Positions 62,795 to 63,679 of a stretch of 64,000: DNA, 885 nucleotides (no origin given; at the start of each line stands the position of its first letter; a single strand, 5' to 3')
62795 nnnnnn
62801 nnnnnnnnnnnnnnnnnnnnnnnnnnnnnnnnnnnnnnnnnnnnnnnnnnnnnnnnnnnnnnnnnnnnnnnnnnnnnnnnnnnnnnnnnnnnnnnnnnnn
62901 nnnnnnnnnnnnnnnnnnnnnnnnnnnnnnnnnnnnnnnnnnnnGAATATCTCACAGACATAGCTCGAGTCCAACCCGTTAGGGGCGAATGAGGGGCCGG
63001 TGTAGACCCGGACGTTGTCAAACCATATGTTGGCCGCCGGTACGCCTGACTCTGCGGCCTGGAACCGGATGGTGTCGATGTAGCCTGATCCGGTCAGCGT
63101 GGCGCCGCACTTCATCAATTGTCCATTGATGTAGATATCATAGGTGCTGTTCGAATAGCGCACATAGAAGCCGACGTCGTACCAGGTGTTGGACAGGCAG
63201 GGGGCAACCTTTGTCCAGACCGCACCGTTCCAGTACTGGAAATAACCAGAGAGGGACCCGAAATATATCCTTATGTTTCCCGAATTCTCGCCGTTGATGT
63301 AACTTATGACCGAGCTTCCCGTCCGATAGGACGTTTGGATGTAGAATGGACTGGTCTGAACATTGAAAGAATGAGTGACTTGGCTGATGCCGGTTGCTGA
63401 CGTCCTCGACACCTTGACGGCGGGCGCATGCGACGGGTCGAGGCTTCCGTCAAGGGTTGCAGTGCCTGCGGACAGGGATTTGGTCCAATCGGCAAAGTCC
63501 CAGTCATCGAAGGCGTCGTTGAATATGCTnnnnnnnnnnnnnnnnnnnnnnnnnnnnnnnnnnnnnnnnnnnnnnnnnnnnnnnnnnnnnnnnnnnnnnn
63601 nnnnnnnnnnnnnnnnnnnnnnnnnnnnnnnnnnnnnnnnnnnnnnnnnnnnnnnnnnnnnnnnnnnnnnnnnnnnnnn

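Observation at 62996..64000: Near-identical 573-bp tandem duplication encoding lectin-like modules at the 5' side of the Rhs gene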

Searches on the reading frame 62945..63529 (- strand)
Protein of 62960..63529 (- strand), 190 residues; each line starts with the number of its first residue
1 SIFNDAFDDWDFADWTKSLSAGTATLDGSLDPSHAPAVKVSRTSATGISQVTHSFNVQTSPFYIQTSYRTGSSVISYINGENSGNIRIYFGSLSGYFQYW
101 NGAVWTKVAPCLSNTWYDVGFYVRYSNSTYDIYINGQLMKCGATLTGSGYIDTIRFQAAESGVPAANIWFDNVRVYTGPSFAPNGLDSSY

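Call 15: find_homologous_proteins(query=window:62960-63529:-, max_evalue=0.001)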
Query seq(190 aa): 133 candidates shared short words with the query, none scored E <= 0.001.
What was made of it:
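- Tried and rejected: The word-indexed protein search with the module found nothing (call 15).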

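Call 16: find_related_loci(query=window:62960-63529:-, collection=genome_contigs, flank=10000)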
Query seq(190 aa) (190 aa) in genome_contigs; peptide patterns used: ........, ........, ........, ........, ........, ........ (x = any residue, [..] = any of these).
59 stretches matched a pattern, but none encodes a relative of the query by tblastn (E <= 1e-3).

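Call 17: find_related_loci(query=window:62960-63529:-, collection=metagenome_contigs, flank=10000)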
Query seq(190 aa) (190 aa) in metagenome_contigs; peptide patterns used: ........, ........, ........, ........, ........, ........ (x = any residue, [..] = any of these).
127 stretches matched a pattern, but none encodes a relative of the query by tblastn (E <= 1e-3).
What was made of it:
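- Tried and rejected: Scans of genome and metagenome contigs with exact peptide patterns found no relative (calls 16, 17).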

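Call 22: search_solved_structures(query=window:62945-63514:-, max_evalue=10, show_alignments=2)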
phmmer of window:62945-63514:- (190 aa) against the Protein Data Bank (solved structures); distinct sequences matched with E-value up to 10: 5.
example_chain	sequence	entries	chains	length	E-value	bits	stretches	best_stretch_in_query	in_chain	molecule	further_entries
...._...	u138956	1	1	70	0.013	18.7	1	6-54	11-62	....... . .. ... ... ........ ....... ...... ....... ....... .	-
8b10_A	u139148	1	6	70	0.024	17.8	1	6-54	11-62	SH3 and multiple ankyrin repeat domains protein 2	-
28sd_K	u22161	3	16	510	0.28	14.4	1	78-155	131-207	Head-tail connector protein | portal protein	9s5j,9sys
9is6_B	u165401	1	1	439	1.8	11.7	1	69-124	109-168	COP9 signalosome complex subunit 2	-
4dqa_A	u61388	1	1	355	4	10.6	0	91-133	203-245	uncharacterized protein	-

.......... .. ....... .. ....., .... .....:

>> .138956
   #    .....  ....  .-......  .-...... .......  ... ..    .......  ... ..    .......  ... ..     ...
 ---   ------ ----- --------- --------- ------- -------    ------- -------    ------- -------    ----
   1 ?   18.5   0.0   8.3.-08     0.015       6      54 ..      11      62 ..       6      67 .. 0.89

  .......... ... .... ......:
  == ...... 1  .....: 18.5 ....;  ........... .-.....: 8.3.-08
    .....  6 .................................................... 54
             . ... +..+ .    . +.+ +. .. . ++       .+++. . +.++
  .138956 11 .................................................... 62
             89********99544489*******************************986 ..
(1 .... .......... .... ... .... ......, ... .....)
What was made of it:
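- Tried and rejected: A single-sequence search of the PDB gave only weak, implausible hits, to an SH3 and multiple ankyrin repeat domains protein 2 (SHANK2) fragment and to a phage portal (call 22).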

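Call 26: search_protein_representatives(protein=window:62945-63514:-)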
Query: 190 residues. Proteins with E-value up to 0.001 (for the whole library): 189; up to 1e-10: 54; up to 1e-30: 13. The best 150 are listed.
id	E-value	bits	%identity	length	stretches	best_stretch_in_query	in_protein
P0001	6.5e-70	251.4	38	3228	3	1-173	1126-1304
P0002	4.1e-57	209.6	53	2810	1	2-190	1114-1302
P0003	7.3e-49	182.7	46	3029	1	1-190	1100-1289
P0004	1.5e-48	181.7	45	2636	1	2-189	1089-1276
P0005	5.4e-41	157.0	49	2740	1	1-184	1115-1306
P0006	2.2e-36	142.0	44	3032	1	1-190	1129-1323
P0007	5.0e-35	137.6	42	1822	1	2-190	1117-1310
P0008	1.3e-34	136.2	47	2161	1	1-189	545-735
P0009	1.3e-33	133.0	40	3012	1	1-189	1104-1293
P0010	1.3e-32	129.7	38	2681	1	2-190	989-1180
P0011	1.6e-32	129.4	40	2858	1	1-190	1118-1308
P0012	1.8e-32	129.2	28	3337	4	2-183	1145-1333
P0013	7.8e-31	123.9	39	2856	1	1-183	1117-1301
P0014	1.5e-29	119.7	38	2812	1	2-186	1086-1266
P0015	2.6e-29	118.9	39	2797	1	1-190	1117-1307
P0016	3.7e-29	118.4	40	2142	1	1-190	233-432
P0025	4.2e-20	88.9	26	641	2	2-173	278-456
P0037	4.0e-16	75.9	28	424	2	6-175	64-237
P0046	7.0e-14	68.6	33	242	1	2-170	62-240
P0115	2.9e-05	40.5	25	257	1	8-176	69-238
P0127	5.3e-05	39.6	28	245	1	9-171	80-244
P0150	2.1e-04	37.6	24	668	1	8-179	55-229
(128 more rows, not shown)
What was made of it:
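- The best are 2600-3300-aa proteins with one match at residues ~1100-1300 (call 26).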

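Call 30: list_cluster_members(proteins=[P0001, P0002, P0003, P0004, P0005, P0006, P0008, P0012, P0016, P0025])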
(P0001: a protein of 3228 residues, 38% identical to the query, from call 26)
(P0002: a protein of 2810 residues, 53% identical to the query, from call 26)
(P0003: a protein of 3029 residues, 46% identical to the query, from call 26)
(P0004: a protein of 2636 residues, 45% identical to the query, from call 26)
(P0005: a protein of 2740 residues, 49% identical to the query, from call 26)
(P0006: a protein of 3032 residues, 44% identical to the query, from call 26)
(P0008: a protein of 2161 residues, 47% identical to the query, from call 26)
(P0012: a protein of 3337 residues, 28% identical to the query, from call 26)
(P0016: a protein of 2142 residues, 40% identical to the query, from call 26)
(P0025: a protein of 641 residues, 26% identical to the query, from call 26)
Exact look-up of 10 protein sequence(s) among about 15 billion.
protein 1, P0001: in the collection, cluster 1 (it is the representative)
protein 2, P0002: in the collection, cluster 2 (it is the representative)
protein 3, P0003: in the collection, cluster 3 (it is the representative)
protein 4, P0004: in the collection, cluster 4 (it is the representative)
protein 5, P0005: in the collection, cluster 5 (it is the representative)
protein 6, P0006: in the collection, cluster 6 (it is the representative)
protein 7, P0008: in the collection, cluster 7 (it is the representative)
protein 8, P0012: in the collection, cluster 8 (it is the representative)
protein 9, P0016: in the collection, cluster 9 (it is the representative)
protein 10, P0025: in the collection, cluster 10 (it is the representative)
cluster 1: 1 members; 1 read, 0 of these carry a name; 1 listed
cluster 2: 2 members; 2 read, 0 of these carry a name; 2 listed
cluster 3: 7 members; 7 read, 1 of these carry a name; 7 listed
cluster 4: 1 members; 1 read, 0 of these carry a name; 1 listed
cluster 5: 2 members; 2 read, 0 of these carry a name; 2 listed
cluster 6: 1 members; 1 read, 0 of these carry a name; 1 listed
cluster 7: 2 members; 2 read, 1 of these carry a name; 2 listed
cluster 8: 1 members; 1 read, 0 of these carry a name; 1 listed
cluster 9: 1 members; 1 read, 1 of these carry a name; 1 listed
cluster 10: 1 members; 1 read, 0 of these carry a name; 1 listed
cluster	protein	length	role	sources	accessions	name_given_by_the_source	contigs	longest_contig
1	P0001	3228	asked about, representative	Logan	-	-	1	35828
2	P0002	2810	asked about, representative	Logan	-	-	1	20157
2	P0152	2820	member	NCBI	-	-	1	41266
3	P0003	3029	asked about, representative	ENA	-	-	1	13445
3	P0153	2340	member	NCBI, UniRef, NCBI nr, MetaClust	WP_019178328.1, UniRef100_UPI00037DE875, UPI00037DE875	RHS repeat domain-containing protein [Methanomassiliicoccus luminyensis] | RHS repeat domain-containing protein n=1 Tax=Methanomassiliicoccus luminyensis ... | RHS repeat-associated core domain-containing protein [Methanomassiliicoccus luminyensis]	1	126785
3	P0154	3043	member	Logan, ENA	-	-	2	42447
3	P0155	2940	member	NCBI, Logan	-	-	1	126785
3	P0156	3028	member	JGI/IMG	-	-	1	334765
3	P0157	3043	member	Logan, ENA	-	-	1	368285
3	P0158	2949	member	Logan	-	-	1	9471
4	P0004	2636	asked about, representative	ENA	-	-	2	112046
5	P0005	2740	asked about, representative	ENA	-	-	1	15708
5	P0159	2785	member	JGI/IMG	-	-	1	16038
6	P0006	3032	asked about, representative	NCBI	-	-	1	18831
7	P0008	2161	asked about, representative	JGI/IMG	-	RHS repeat-associated protein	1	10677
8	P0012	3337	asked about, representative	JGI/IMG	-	-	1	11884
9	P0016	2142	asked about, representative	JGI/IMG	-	RHS repeat-associated protein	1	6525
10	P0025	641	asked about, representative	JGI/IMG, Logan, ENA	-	-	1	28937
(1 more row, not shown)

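Call 34: search_protein_families(library=pfam, proteins=[P0002, P0001, P0025, P0037, P0046, P0115, P0127, P0150], max_evalue=0.01)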
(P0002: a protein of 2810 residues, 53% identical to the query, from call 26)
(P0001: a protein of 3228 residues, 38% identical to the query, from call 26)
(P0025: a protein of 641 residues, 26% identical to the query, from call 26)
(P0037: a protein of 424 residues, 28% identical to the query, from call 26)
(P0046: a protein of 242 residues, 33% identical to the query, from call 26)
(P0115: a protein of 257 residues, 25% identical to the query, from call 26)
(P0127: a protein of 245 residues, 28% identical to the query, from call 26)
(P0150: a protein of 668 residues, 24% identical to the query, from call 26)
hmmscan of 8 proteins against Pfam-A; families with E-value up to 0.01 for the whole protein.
P0002 (2810 aa): 2 families
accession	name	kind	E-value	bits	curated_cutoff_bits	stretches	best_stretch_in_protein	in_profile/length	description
PF05593.20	RHS_repeat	-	2.7e-35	120.5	22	3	2100-2134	1-35/38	RHS Repeat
PF25174.1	Beta-prop_THOC3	-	0.0038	16.7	305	0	2019-2164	19-159/272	THOC3 beta-propeller domain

P0001 (3228 aa): 2 families
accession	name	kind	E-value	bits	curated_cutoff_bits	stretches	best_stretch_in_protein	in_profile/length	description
PF05593.20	RHS_repeat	-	2e-41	140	22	3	2326-2358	5-37/38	RHS Repeat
PF22585.3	Sialidase-like_CBM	-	5.4e-09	36.6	27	0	1427-1484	96-150/156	Sialidase-like, CBM domain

P0025 (641 aa): 0 families

P0037 (424 aa): 1 family
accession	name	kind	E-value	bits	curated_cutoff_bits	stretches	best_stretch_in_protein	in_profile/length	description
PF22585.3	Sialidase-like_CBM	-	7.9e-07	29.6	27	0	354-418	92-155/156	Sialidase-like, CBM domain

P0046 (242 aa): 0 families

P0115 (257 aa): 1 family
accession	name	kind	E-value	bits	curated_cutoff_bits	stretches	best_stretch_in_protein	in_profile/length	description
PF22585.3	Sialidase-like_CBM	-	5.6e-06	26.8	27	1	108-201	33-126/156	Sialidase-like, CBM domain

P0127 (245 aa): 2 families
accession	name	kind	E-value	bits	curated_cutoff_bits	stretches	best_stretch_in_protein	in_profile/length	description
PF13385.13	Laminin_G_3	-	4.8e-07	30.5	27.6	1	121-239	12-132/151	Concanavalin A-like lectin/glucanases superfamily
PF22585.3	Sialidase-like_CBM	-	2.9e-06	27.7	27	1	124-222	37-135/156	Sialidase-like, CBM domain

P0150 (668 aa): 4 families
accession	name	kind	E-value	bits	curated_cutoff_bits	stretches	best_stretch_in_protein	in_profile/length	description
PF02368.24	Big_2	-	2.9e-21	75.6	22.8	4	475-547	2-70/79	Bacterial Ig-like domain (group 2)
PF22359.2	Big-like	-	5.2e-10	39.9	27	2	346-391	2-47/48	Bacterial Ig-like domain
PF22585.3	Sialidase-like_CBM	-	8.6e-06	26.2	27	1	128-193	64-130/156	Sialidase-like, CBM domain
PF23486.1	Ig_TMEM132_5th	-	0.002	18.7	28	0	246-292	69-117/137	TMEM132 fifth domain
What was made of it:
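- On Concanavalin A-like lectin/glucanase superfamily (Pfam PF13385 Laminin_G_3, PF22585 Sialidase-like_CBM): Relatives do pass: P0001 36.6 bits, P0037 29.6 bits, P0127 30.5 bits for PF13385 (call 34).
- Closest known: Central beta-sandwich domain of Bacteroides thetaiotaomicron BT_1020. Same: Relatives of the module reach the Pfam gathering scores (call 34).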

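Call 66: search_solved_structures(query=A2, max_evalue=1, show_alignments=1)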
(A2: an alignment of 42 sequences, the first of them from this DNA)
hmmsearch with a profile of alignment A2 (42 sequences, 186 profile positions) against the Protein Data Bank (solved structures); distinct sequences matched with E-value up to 1: 7.
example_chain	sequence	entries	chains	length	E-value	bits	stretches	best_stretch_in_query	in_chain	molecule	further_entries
5mqr_A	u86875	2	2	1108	6.6e-05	26.1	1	36-162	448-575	Beta-L-arabinobiosidase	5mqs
5hon_A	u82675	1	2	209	0.0013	21.9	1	61-178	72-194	Extracellular arabinanase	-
4dqa_A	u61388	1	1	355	0.004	20.3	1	95-137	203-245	uncharacterized protein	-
3zyp_A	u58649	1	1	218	0.0041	20.3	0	3-103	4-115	CIP1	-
4qb1_A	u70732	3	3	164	0.063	16.4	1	95-151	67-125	Xyn30D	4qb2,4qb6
3bb6_A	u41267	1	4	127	0.22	14.6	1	65-124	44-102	Uncharacterized protein yeaR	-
5jds_B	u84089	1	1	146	0.38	13.9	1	55-109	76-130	Nanobody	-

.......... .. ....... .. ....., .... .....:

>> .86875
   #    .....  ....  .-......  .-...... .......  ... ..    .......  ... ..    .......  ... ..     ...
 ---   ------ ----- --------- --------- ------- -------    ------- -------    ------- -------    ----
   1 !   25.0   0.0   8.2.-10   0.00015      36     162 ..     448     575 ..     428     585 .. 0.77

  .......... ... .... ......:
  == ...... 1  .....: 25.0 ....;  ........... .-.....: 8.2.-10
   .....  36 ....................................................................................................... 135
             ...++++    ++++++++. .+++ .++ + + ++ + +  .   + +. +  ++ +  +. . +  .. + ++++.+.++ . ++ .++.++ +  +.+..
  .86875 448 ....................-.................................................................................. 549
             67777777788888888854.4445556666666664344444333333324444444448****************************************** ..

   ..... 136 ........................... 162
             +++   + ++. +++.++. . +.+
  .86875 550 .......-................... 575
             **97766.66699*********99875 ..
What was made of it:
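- The sequence profile hits 5mqr_A residues 448-575 at E 6.6e-5 (call 66).
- Tried and rejected: The profile search (call 66) was informative instead.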

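Call 71: predict_structure(alignment_id=A2)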
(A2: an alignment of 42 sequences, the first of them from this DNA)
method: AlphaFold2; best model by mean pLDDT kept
length: 189 residues; sequences in the alignment: 42
mean_pLDDT: 93.5   pTM: 0.89
mean pLDDT of the five models: 93.5, 92.8, 91.9, 91.8, 91.7
residues with pLDDT >= 90: 164; 70-90: 12; 50-70: 12; < 50: 1
segments of 3 or more residues with pLDDT < 50: none
pLDDT, mean of each block of 10 residues (from residue 1): 94 98 93 87 98 94 98 97 97 98 98 98 95 98 95 98 97 85 57
secondary structure, 60 per line:
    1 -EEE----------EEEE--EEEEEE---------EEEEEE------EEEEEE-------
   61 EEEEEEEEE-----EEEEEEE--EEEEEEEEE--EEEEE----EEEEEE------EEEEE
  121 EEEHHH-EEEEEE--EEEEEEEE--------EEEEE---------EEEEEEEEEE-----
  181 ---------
elements in order: E2-4 E15-18 E21-26 E36-41 E48-53 E61-69 E75-81 E84-92 E95-99 E104-109 E116-123 E128-133 E136-143 E152-156 E166-175
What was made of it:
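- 62960..63517 (-): Module copy 2, complete (visible ORF residues 162-347). This copy aligns with the single module of the orthologues. AF2 pLDDT 93.5 (call 71).
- On Concanavalin A-like lectin/glucanase superfamily (Pfam PF13385 Laminin_G_3, PF22585 Sialidase-like_CBM): AF2 model: pLDDT 93.5, pTM 0.89, 15 strands and no helices of 4 or more residues (call 71).
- Fold: the AF2 module model has pLDDT 93.5 and pTM 0.89 (call 71).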

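Call 73: fold_search(model_id=the predicted structure, library=pdb)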
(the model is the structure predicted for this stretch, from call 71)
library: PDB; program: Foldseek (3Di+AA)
matches with E <= 10: 1744; with E <= 0.001: 265
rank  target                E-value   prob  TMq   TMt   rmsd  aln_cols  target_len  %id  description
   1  5mqr                  4.6e-09  1.00  0.80  0.15   2.5       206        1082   13  Sialidase BT_1020 (released 2017-03-22)
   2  3zyp                  2.0e-08  1.00  0.72  0.63   4.2       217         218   16  Cellulose induced protein, Cip1 (released 2012-09-12)
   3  3pos_B                8.5e-07  1.00  0.64  0.50   4.8       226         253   13  Crystal structure of the globular domain of human calreticulin (released 2011-03-09)
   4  4isr_C                9.9e-07  1.00  0.58  0.30   4.6       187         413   16  Binding domain of Botulinum neurotoxin DC in complex with rat synaptotagmin II (released 2013-08-14)
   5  4fvv_A                1.2e-06  1.00  0.59  0.30   4.5       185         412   17  Crystal structure of HCR/D-Sa-GBL1/C (released 2012-10-24)
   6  3o0x_A                1.4e-06  1.00  0.61  0.49   5.1       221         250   13  Structural basis of carbohydrate recognition by calreticulin (released 2010-09-29)
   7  5lk5_H                1.6e-06  1.00  0.62  0.48   5.4       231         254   15  Crystal structure of the globular domain of human calreticulin mutant D71K (released 2016-08-31)
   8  8q28_B                1.8e-06  1.00  0.67  0.55   5.4       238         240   13  Se-Met labelled TtX122A - A domain of unknown function from the Teredinibacter turnerae protein TERTU_3803 (released 2024-03-13)
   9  5lk5_I                1.8e-06  1.00  0.62  0.49   5.3       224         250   13  Crystal structure of the globular domain of human calreticulin mutant D71K (released 2016-08-31)
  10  9qc7_B                1.9e-06  1.00  0.53  0.11   5.3       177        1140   15  BoNT-NTNH complex from Clostridium botulinum Serotype B1 (released 2025-09-10)
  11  5lk5_A                2.0e-06  1.00  0.61  0.47   5.4       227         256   15  Crystal structure of the globular domain of human calreticulin mutant D71K (released 2016-08-31)
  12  8q2a_C                2.1e-06  1.00  0.70  0.59   4.7       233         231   14  TtX122B - A domain of unknown function from the Teredinibacter turnerae protein TERTU_2913 (released 2024-03-13)
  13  8q29_A                2.5e-06  1.00  0.68  0.55   5.4       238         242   13  TtX122A - A domain of unknown function from the Teredinibacter turnerae protein TERTU_3803 (released 2024-03-13)
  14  4isq_A                2.8e-06  1.00  0.58  0.30   4.7       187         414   18  Binding domain of Botulinum neurotoxin DC in complex with human synaptotagmin I (released 2013-08-14)
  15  5lk5_E                2.8e-06  1.00  0.61  0.48   5.3       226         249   13  Crystal structure of the globular domain of human calreticulin mutant D71K (released 2016-08-31)
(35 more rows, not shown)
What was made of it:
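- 62960..63517 (-): Foldseek hits to ConA-like folds (call 73).
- On Concanavalin A-like lectin/glucanase superfamily (Pfam PF13385 Laminin_G_3, PF22585 Sialidase-like_CBM): Foldseek: 5mqr TM 0.80 at E 5e-9, Cip1 0.72, calreticulin 0.64, GH16 0.61, legume lectin 0.58 (call 73).
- Foldseek matches are 5mqr (TM 0.80, rmsd 2.5 A, E 5e-9), Cip1 (0.72), calreticulin, BoNT Hc, Akkermansia and T. cruzi sialidase lectin domains, GH16 and a legume lectin (call 73). The ConA-like fold is functionally diverse: the Foldseek list includes glucanases, lyases, a chaperone and botulinum toxin Hc-N, whose role is unclear (call 73). The closest sequence and structure matches are accessory beta-sandwich domains of glycan-active enzymes: BT_1020, an arabinanase, Xyn30D CBM35 and sialidase CBMs (calls 66, 73).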
